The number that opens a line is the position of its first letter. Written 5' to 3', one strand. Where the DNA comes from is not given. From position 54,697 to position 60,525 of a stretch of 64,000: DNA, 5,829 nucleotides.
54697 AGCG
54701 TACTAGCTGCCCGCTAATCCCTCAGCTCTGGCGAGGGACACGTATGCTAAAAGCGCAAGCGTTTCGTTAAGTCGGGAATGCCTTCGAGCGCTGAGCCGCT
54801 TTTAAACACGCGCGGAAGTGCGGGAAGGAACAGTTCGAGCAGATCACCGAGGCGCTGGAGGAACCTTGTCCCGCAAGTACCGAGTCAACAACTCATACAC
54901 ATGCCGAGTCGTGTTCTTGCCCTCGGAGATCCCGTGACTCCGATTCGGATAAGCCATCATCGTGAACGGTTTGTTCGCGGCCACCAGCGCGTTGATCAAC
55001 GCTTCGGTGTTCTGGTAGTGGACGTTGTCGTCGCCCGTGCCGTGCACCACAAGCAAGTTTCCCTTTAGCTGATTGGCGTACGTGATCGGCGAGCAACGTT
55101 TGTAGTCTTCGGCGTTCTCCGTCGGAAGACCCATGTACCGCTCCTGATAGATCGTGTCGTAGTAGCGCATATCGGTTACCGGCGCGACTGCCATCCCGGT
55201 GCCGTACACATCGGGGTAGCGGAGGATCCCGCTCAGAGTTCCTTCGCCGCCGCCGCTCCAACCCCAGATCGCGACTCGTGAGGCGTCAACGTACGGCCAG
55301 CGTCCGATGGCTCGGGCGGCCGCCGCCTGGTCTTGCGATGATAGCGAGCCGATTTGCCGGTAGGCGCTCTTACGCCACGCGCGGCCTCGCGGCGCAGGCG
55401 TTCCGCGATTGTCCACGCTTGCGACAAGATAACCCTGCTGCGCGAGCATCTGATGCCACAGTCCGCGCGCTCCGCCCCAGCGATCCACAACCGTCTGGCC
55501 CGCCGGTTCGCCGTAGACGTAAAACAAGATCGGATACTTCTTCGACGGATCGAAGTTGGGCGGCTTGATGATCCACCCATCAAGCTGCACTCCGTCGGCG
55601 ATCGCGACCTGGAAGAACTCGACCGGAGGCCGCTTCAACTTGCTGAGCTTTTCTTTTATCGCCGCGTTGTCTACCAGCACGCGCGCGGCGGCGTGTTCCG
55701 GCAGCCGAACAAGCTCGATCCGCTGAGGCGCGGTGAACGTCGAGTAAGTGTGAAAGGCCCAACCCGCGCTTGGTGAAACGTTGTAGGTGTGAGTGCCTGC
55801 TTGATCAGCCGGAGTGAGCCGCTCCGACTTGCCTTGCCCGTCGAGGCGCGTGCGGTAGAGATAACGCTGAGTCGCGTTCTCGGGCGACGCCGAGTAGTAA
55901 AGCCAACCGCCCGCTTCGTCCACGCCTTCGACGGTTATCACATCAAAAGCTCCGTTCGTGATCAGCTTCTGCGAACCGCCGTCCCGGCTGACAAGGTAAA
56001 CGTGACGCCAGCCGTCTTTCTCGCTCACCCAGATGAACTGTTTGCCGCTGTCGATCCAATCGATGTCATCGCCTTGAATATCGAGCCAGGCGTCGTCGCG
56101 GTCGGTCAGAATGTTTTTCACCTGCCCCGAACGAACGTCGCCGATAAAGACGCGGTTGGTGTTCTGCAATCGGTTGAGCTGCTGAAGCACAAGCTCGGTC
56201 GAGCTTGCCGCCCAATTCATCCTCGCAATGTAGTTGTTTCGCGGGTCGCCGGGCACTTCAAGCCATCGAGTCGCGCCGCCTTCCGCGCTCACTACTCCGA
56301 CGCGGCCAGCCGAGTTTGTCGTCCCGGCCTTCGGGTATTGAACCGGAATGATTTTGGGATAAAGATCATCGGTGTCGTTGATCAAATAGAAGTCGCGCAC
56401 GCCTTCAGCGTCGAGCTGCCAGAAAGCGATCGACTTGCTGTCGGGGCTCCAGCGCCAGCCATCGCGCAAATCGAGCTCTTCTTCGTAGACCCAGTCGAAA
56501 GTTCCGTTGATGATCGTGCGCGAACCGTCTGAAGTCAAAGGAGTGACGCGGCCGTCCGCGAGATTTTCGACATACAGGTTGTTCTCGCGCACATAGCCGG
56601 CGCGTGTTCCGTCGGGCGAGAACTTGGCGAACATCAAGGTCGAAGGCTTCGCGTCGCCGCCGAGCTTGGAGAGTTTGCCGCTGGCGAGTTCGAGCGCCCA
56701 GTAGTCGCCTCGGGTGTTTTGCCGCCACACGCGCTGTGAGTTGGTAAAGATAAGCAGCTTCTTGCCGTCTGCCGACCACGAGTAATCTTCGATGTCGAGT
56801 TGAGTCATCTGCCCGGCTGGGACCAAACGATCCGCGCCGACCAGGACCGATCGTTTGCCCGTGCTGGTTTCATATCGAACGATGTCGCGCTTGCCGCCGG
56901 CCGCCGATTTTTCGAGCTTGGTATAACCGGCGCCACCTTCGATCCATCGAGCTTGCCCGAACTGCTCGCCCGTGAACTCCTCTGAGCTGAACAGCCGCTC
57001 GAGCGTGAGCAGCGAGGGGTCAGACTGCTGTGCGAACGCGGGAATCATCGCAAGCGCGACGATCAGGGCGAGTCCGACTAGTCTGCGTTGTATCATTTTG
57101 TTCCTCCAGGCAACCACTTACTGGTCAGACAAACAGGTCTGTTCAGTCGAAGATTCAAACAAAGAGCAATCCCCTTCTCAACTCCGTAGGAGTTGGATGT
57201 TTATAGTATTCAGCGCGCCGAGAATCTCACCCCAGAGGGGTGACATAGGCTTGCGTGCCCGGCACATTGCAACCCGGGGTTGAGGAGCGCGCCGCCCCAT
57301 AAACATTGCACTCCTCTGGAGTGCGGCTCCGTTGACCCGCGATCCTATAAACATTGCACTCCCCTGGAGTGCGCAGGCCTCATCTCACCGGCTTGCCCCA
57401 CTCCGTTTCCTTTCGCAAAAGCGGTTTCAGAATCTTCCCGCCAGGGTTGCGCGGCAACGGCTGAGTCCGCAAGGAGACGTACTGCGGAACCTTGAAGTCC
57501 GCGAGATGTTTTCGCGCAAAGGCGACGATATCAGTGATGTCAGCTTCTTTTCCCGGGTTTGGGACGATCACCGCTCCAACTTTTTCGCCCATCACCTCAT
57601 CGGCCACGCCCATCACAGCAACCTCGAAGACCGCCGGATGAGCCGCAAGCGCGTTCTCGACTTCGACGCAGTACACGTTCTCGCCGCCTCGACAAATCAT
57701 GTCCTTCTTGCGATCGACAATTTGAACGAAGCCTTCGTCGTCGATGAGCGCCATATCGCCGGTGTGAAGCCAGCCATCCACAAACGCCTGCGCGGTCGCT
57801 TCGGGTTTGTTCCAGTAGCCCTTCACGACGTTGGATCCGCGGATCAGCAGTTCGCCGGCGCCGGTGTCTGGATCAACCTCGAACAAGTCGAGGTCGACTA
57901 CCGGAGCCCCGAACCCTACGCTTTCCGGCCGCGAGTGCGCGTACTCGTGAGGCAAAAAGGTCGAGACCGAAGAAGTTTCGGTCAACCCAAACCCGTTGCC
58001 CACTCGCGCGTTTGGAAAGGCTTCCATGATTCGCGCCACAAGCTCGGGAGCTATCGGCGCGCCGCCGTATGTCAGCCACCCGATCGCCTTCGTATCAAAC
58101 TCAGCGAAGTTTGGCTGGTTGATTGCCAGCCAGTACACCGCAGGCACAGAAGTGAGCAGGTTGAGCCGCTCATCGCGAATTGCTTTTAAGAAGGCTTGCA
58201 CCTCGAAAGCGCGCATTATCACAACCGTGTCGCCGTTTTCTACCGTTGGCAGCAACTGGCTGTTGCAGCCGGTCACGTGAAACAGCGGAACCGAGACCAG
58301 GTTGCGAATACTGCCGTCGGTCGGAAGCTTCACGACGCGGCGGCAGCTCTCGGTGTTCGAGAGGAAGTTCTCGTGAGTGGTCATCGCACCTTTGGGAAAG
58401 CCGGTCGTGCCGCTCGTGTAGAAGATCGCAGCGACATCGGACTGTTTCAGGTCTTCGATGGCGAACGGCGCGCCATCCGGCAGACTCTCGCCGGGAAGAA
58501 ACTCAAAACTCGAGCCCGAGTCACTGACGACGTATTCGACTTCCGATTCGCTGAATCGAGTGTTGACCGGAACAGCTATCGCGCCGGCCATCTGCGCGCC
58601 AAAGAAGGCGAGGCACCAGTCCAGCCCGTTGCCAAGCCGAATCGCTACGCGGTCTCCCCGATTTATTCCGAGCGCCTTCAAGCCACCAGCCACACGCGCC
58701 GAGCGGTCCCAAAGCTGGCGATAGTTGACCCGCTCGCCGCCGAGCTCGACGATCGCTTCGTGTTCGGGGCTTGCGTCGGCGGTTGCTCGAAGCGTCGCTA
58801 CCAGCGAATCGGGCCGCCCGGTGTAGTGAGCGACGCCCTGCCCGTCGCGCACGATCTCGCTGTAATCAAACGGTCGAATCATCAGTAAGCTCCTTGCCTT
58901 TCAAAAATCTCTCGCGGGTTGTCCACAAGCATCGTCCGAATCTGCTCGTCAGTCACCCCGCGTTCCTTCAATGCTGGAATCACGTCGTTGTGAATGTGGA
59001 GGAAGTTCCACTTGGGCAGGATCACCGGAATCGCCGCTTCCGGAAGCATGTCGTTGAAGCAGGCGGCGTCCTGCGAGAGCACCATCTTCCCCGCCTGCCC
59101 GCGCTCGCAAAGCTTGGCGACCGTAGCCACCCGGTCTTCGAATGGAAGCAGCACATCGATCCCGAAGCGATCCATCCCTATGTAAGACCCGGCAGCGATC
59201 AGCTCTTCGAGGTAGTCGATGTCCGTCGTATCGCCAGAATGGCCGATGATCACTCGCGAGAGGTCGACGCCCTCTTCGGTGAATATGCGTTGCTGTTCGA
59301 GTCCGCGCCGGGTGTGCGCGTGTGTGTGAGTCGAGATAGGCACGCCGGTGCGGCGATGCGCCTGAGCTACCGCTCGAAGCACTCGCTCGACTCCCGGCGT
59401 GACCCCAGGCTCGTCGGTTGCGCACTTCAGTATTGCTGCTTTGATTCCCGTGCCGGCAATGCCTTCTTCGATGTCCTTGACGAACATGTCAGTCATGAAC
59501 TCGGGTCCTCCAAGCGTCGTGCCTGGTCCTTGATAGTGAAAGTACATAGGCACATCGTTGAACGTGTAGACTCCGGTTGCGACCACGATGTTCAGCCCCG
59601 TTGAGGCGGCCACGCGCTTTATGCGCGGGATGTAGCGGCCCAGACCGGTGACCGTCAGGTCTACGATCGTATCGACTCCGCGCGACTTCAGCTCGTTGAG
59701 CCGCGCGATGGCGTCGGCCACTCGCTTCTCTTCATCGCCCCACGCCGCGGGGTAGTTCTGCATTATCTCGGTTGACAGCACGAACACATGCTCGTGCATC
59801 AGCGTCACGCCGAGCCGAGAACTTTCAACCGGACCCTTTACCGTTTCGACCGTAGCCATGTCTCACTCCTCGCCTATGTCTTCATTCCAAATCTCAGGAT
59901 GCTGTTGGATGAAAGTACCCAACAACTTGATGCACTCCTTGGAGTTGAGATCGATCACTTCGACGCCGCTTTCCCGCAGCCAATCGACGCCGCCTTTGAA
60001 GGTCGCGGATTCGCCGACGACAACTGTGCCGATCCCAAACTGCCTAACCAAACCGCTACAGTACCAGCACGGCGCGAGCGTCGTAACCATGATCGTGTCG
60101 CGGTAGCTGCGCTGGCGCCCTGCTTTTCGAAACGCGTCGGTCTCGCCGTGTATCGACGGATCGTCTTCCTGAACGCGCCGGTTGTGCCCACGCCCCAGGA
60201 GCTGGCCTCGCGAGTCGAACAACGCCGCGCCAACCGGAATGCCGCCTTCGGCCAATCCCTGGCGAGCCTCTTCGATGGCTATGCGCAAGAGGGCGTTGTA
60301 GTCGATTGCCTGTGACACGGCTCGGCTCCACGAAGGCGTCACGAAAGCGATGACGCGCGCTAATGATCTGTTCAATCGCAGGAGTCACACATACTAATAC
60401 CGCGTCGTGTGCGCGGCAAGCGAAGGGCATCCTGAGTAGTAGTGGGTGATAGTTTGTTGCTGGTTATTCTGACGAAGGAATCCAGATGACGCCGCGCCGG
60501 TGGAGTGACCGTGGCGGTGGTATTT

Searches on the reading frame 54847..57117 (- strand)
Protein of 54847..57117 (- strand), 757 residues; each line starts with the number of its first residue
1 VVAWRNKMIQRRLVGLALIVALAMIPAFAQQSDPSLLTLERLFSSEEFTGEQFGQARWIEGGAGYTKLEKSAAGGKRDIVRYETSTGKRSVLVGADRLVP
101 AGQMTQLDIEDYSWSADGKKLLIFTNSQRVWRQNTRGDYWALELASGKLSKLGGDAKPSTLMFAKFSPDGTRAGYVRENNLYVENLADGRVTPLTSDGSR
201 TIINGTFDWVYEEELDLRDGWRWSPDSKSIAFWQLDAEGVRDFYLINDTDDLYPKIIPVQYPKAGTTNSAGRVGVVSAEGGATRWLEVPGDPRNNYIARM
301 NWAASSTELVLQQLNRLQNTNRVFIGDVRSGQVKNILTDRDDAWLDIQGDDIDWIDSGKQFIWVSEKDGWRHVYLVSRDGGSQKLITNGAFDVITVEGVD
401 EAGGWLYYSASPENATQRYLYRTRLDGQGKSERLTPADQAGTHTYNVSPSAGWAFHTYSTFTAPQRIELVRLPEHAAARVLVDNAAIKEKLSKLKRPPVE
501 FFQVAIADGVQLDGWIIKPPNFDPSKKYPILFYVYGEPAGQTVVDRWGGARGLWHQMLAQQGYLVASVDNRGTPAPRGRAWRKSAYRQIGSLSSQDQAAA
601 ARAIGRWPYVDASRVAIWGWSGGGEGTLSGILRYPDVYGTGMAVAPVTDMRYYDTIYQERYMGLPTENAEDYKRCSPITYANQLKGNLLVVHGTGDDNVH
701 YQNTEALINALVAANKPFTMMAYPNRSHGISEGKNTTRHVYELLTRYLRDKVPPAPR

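Call 32: search_protein_families(library=pfam, proteins=[window:54847-57117:-], max_evalue=0.00001)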
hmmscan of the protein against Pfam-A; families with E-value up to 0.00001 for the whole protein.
window:54847-57117:- (757 aa): 4 families
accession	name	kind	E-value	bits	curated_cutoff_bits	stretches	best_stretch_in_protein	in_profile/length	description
PF00930.27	DPPIV_N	-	6.9e-93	311.6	22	1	115-464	1-353/354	Dipeptidyl peptidase IV (DPP IV) N-terminal region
PF00326.27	Peptidase_S9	-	5.2e-48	163.8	22.6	1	556-750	8-208/213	Prolyl oligopeptidase family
PF20434.5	BD-FAE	-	2.4e-07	30.9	26.8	0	658-711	161-215/215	BD-FAE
PF01738.24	DLH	-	6.3e-06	26.4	21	0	555-735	34-193/217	Dienelactone hydrolase family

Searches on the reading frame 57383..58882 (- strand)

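Call 33: search_protein_families(library=pfam, proteins=[window:57383-58882:-], max_evalue=0.00001)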
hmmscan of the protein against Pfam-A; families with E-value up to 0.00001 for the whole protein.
window:57383-58882:- (500 aa): 2 families
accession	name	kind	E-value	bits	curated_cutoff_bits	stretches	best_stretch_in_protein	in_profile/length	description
PF00501.34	AMP-binding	-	2.2e-76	257.6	29.9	2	141-357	155-384/384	AMP-binding enzyme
PF13193.12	AMP-binding_C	-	1.2e-15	58.6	24.5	1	407-483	1-76/76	AMP-binding enzyme C-terminal domain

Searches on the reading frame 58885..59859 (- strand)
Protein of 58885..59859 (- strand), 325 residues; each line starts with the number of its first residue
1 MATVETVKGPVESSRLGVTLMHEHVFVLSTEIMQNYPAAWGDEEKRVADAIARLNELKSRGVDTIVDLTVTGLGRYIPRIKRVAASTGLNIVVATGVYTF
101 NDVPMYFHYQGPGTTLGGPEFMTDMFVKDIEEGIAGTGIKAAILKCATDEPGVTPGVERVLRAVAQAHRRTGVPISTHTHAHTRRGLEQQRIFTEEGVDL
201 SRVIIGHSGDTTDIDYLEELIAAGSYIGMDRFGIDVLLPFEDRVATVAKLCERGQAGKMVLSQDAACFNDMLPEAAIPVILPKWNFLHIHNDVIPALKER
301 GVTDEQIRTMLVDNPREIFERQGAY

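Call 33: search_protein_families(library=pfam, proteins=[window:58885-59859:-], max_evalue=0.00001)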
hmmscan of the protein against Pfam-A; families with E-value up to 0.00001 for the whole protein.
window:58885-59859:- (325 aa): 1 family
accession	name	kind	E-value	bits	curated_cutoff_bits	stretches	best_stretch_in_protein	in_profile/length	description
PF02126.24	PTE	-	3.1e-124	414.7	22.4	1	11-320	1-298/298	Phosphotriesterase family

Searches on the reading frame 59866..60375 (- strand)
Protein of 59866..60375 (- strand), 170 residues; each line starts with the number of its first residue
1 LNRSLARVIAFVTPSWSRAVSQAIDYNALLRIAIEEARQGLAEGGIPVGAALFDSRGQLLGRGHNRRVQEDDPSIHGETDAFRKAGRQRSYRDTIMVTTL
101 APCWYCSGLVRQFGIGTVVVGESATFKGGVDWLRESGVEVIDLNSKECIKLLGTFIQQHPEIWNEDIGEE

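Call 33: search_protein_families(library=pfam, proteins=[window:59866-60375:-], max_evalue=0.00001)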
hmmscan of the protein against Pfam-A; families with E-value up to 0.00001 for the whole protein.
window:59866-60375:- (170 aa): 2 families
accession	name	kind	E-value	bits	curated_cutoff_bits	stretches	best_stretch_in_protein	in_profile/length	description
PF00383.29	dCMP_cyt_deam_1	-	4.9e-19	68.6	25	1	27-121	5-101/102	Cytidine and deoxycytidylate deaminase zinc-binding region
PF14437.12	MafB19-deam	-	1.5e-11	44.8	27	1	27-131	4-110/142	MafB19-like deaminase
